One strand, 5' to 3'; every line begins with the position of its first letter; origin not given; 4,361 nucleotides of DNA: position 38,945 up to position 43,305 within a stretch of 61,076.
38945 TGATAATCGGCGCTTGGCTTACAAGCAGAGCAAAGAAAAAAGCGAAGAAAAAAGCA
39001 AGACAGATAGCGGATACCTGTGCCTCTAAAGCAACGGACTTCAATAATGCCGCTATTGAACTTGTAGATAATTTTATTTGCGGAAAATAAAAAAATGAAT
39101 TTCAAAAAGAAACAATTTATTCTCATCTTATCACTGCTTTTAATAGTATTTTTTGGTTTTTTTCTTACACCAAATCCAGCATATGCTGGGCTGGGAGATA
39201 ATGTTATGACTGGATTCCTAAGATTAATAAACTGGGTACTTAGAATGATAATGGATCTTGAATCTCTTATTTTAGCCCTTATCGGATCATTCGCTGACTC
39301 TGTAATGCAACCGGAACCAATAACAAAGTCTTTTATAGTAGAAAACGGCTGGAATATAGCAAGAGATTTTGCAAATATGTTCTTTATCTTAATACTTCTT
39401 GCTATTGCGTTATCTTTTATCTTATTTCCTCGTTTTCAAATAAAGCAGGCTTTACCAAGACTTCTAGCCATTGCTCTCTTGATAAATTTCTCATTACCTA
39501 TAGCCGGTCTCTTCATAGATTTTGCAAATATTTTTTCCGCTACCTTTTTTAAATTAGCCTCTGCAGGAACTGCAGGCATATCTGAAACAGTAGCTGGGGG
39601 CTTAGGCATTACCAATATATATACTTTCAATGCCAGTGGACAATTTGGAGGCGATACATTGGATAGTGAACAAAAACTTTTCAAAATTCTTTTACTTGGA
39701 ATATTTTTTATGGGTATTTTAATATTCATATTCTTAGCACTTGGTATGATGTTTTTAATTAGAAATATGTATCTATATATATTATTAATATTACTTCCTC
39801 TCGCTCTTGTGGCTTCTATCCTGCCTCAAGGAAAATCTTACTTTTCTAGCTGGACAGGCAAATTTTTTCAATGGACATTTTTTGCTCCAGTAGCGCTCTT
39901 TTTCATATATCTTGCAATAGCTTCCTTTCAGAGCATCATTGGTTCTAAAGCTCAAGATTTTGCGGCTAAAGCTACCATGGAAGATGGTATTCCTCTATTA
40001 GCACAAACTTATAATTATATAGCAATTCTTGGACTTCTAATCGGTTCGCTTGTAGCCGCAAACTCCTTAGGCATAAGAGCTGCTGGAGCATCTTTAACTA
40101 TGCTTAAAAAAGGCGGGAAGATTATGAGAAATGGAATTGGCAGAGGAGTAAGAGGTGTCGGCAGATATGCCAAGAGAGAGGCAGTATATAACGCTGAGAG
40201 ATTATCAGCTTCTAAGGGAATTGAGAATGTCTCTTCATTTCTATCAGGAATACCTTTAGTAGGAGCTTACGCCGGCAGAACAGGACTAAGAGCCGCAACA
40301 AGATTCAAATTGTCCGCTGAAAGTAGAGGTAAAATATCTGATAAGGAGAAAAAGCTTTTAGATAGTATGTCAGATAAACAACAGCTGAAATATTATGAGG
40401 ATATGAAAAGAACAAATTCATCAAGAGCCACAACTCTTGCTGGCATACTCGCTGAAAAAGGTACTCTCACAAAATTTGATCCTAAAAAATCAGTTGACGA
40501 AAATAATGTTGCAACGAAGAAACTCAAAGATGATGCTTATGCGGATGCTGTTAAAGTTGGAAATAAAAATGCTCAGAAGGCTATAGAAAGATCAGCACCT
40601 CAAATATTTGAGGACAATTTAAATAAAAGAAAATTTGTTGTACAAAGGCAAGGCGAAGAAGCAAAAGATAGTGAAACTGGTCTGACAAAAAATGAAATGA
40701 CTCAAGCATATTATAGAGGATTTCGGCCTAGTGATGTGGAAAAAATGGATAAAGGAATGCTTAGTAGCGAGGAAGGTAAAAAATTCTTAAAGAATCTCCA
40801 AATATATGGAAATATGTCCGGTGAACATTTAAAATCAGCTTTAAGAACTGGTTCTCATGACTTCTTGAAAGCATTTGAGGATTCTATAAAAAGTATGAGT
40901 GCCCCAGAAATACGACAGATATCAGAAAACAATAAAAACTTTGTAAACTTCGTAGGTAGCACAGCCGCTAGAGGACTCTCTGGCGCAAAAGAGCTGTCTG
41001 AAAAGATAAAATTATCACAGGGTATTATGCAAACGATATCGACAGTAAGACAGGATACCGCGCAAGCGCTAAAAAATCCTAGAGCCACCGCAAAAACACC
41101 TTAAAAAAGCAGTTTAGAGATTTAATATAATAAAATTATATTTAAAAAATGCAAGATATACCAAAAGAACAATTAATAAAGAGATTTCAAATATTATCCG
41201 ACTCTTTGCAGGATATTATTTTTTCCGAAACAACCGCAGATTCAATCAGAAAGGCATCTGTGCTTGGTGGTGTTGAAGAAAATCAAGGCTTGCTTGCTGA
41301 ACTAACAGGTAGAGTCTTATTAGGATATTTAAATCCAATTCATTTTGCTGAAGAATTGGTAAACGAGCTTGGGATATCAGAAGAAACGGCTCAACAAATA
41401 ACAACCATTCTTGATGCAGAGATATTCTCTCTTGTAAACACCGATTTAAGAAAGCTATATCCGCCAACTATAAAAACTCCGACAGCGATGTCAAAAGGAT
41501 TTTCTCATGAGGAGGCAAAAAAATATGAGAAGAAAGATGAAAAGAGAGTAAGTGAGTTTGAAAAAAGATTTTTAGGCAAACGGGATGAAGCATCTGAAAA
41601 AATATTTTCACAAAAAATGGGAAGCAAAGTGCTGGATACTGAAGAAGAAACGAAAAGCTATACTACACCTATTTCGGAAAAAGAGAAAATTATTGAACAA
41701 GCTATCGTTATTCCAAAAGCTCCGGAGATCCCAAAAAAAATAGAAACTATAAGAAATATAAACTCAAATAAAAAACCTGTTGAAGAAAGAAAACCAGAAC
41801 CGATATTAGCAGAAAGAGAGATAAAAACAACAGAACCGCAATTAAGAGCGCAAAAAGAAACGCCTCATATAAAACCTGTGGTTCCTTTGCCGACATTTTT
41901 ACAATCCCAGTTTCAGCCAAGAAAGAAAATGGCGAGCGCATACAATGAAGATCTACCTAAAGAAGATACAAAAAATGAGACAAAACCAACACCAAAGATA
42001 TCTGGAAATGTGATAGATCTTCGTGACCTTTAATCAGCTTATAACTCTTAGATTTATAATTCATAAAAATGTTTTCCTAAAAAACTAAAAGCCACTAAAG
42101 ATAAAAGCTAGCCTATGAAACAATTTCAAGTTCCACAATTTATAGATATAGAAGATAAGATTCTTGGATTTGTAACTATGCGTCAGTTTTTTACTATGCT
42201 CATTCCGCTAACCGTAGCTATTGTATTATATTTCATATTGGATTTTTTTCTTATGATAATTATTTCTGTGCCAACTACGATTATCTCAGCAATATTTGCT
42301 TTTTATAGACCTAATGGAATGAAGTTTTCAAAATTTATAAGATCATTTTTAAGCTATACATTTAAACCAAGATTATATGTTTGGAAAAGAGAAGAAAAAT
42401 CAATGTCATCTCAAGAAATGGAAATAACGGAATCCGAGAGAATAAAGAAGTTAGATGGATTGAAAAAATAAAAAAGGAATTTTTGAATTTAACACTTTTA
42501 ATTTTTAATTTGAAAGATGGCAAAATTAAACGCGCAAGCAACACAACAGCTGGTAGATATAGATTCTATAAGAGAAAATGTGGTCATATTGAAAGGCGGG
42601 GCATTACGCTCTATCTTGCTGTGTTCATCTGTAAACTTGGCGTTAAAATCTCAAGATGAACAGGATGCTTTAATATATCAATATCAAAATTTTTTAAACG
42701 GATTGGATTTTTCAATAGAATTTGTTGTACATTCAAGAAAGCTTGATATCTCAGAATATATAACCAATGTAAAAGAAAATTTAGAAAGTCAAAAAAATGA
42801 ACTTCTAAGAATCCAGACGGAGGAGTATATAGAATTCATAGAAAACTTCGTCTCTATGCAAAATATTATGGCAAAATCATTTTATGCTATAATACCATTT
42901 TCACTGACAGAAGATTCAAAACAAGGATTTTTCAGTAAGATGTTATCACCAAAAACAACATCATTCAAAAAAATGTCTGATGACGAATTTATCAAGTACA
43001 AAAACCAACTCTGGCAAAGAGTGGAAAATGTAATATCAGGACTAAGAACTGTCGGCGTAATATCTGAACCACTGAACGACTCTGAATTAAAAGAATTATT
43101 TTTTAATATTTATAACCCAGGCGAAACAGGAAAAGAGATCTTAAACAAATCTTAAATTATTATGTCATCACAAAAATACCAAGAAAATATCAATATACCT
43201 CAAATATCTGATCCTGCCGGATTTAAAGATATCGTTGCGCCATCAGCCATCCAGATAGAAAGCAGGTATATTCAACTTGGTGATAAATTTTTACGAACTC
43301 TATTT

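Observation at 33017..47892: Minimal monoderm-type T4SS-like operon with no coupling protein, relaxase or VirB11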

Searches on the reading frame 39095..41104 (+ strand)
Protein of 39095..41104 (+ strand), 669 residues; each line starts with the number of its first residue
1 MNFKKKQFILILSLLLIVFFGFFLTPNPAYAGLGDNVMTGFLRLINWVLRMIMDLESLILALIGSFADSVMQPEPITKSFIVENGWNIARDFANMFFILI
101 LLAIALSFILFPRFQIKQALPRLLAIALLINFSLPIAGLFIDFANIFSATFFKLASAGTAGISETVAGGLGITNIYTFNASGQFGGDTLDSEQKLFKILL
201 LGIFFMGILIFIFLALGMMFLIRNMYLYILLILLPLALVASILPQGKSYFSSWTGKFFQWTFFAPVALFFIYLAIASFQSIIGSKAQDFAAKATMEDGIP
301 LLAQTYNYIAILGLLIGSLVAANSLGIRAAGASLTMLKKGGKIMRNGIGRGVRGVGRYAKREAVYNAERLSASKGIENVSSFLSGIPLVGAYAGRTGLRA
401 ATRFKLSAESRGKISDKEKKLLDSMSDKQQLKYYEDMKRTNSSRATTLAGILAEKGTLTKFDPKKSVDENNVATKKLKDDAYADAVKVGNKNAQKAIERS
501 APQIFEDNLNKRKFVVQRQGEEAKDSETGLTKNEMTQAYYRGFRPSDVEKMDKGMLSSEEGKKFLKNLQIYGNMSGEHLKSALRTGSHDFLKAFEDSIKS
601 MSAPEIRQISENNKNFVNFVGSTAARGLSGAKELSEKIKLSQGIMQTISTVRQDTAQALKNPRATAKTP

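Call 6: search_protein_families(library=pfam, proteins=[window:39095-41104:+], max_evalue=0.1)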
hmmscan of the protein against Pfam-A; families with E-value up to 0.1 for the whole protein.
window:39095-41104:+ (669 aa): 2 families
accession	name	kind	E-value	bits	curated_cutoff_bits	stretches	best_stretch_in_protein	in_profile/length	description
PF04610.19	TrbL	-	7.4e-05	23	25.9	1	114-302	15-202/215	TrbL/VirB6 plasmid conjugal transfer protein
PF15172.11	Prolactin_RP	-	0.033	14.3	27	1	349-366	21-38/45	Prolactin-releasing peptide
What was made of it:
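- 39095..41104 (+): O3: extended VirB6/TrbL-like polytopic channel protein with a C-terminal hydrophilic domain of about 340 aa. TrbL 7.4e-5, 23 bits against a cut-off of 25.9 (call 6).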

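Call 35: search_protein_families(library=ncbifam, proteins=[window:39095-41104:+], max_evalue=1)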
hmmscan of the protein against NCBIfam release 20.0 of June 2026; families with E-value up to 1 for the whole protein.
window:39095-41104:+ (669 aa): 0 families

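Call 69: search_protein_families(library=pfam, alignment_id=A7, max_evalue=0.001)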
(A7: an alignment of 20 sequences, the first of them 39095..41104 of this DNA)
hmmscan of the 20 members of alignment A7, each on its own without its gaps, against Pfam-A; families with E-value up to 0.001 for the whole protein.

A. member 1, window:39095-41104:+ (669 aa): 1 family
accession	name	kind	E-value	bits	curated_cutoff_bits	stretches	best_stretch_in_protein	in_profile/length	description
PF04610.19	TrbL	-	7.4e-05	23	25.9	1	114-302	15-202/215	TrbL/VirB6 plasmid conjugal transfer protein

B. families by the number of members that match (of 20 scanned): 3 families
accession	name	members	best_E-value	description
PF04610.19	TrbL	7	3.8e-08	TrbL/VirB6 plasmid conjugal transfer protein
PF02412.23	TSP_3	1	3.3e-08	Thrombospondin type 3 repeat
PF19597.4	TrbL_4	1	0.0001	Conjugal transfer protein TrbL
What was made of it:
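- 39095..41104 (+): 7 of 20 syntenic orthologues match TrbL, best 3.8e-8 (call 69).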

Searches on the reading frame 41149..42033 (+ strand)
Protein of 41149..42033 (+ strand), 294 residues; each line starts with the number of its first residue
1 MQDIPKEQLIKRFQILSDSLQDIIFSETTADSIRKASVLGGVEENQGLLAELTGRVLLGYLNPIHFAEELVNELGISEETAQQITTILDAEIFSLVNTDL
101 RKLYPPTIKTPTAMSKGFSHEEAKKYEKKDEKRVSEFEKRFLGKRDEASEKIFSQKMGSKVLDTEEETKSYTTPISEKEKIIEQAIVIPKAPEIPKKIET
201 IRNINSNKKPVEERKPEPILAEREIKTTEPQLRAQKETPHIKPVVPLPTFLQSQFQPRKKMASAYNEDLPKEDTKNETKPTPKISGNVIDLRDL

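Call 6: search_protein_families(library=pfam, proteins=[window:41149-42033:+], max_evalue=0.1)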
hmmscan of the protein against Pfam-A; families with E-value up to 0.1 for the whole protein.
window:41149-42033:+ (294 aa): 0 families

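Call 35: search_protein_families(library=ncbifam, proteins=[window:41149-42033:+], max_evalue=1)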
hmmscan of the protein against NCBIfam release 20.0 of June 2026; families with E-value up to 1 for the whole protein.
window:41149-42033:+ (294 aa): 0 families

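Call 62: search_solved_structures(query=A5, max_evalue=1)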
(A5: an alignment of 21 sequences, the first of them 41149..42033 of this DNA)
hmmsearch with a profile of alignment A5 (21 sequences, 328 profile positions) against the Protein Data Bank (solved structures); distinct sequences matched with E-value up to 1: 1.
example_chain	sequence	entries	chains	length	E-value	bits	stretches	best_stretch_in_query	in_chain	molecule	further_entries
5gju_A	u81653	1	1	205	0.23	14.2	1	12-46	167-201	ATP-dependent RNA helicase DeaD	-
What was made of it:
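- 41149..42033 (+): O4: soluble protein of unknown family. It has a conserved N-terminal helical domain of about 95 aa, a disordered P/K/E-rich linker and a conserved C-terminal peptide (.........). No Pfam, NCBIfam or PDB match (calls 6, 35, 62).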

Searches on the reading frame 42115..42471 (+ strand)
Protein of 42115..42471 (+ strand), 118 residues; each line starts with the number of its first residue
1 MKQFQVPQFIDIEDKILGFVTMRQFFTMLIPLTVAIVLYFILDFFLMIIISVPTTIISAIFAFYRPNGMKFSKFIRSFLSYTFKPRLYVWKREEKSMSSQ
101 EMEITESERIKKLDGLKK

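Call 6: search_protein_families(library=pfam, proteins=[window:42115-42471:+], max_evalue=0.1)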
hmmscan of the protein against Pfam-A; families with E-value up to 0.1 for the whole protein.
window:42115-42471:+ (118 aa): 2 families
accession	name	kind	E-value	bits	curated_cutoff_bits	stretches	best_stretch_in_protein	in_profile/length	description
PF12666.12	PrgI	-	2.9e-11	44.2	27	1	8-88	4-89/91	PrgI family protein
PF12648.12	TcpE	-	0.0053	17.6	29.9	1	4-87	18-93/100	TcpE family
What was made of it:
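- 42115..42471 (+): O5: PrgI/VirB3-like two-TM protein. PrgI 2.9e-11, 44 bits against 27 (call 6).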

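Call 35: search_protein_families(library=ncbifam, proteins=[window:42115-42471:+], max_evalue=1)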
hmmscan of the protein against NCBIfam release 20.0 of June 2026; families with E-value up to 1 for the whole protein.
window:42115-42471:+ (118 aa): 2 families
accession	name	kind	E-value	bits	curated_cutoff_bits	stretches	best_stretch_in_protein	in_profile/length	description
NF045975.1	VirB4_plasma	equivalog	0.025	12.3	590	1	18-101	22-107/894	Mbov_0397 family ICE element conjugal transfer ATPase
TIGR04104.1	cxxc_20_cxxc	subfamily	0.86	10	45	0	24-61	45-83/93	TIGR04104 family putative zinc finger protein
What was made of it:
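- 42115..42471 (+): Weak match to the VirB3-like N-terminus (positions 22-107) of the fused mycoplasma ICE VirB4 model (call 35).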

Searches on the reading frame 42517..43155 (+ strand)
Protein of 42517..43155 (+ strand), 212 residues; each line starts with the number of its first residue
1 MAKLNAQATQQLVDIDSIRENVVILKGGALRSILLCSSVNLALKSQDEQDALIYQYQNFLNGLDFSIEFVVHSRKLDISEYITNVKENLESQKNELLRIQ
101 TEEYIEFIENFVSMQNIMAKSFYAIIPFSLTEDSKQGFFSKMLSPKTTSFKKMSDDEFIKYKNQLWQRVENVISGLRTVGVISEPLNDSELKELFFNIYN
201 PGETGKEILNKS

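Call 6: search_protein_families(library=pfam, proteins=[window:42517-43155:+], max_evalue=0.1)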
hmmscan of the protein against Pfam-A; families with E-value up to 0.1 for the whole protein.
window:42517-43155:+ (212 aa): 3 families
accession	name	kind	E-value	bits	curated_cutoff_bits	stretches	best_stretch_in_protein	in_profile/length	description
PF23803.1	Phage_TAC_17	-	0.005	17.3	27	1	100-160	94-154/178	Phage tail assembly chaperone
PF09472.15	MtrF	-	0.016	15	22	1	143-181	6-42/62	Tetrahydromethanopterin S-methyltransferase, F subunit (MtrF)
PF01984.25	dsDNA_bind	-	0.062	14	26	0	162-202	56-95/106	Double-stranded DNA-binding domain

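Call 29: search_solved_structures(query=window:42517-43155:+, max_evalue=10)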
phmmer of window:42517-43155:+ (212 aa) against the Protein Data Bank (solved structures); distinct sequences matched with E-value up to 10: 2.
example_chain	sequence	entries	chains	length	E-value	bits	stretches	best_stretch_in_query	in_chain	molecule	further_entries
4lzi_A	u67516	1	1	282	0.021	18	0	103-155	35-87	Multicystatin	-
5mrc_QQ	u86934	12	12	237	0.1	15.7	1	2-135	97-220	uS17m | 37S ribosomal protein S17, mitochondrial | Small ribosomal subunit protein uS17m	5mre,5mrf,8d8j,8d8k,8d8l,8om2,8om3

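Call 35: search_protein_families(library=ncbifam, proteins=[window:42517-43155:+], max_evalue=1)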
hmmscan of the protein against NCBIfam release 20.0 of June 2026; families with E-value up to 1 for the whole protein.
window:42517-43155:+ (212 aa): 7 families
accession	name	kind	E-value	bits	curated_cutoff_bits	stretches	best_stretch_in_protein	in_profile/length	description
NF045975.1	VirB4_plasma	equivalog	5.4e-10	37.6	590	1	6-164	101-273/894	Mbov_0397 family ICE element conjugal transfer ATPase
NF041427.1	TrsD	subfamily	4.9e-07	29.8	200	1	7-162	13-180/201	TrsD/TraD family conjugative transfer protein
NF045971.1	conju_CD1110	equivalog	0.0024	16.2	325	1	10-153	2-147/752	VirB4-like conjugal transfer ATPase, CD1110 family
NF009776.0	PRK13275.1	equivalog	0.0033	16.7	64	1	142-182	8-46/70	tetrahydromethanopterin S-methyltransferase subunit F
TIGR02507.1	MtrF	equivalog_domain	0.017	14.8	25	1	145-182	8-43/65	tetrahydromethanopterin S-methyltransferase subunit F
TIGR03999.1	thiol_BshA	equivalog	0.026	13.4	273.7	1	76-120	142-184/375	N-acetyl-alpha-D-glucosaminyl L-malate synthase BshA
NF003268.0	PRK04239.1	equivalog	0.067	13.3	98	1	162-199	65-102/113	DNA-binding protein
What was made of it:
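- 42517..43155 (+): O6: TrsD-like protein, the split-off N-terminal domain of VirB4. NCBIfam VirB4_plasma positions 101-273 at E 5.4e-10, TrsD at 4.9e-7, and CD1110 VirB4 positions 2-147 at 2.4e-3 (call 35).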
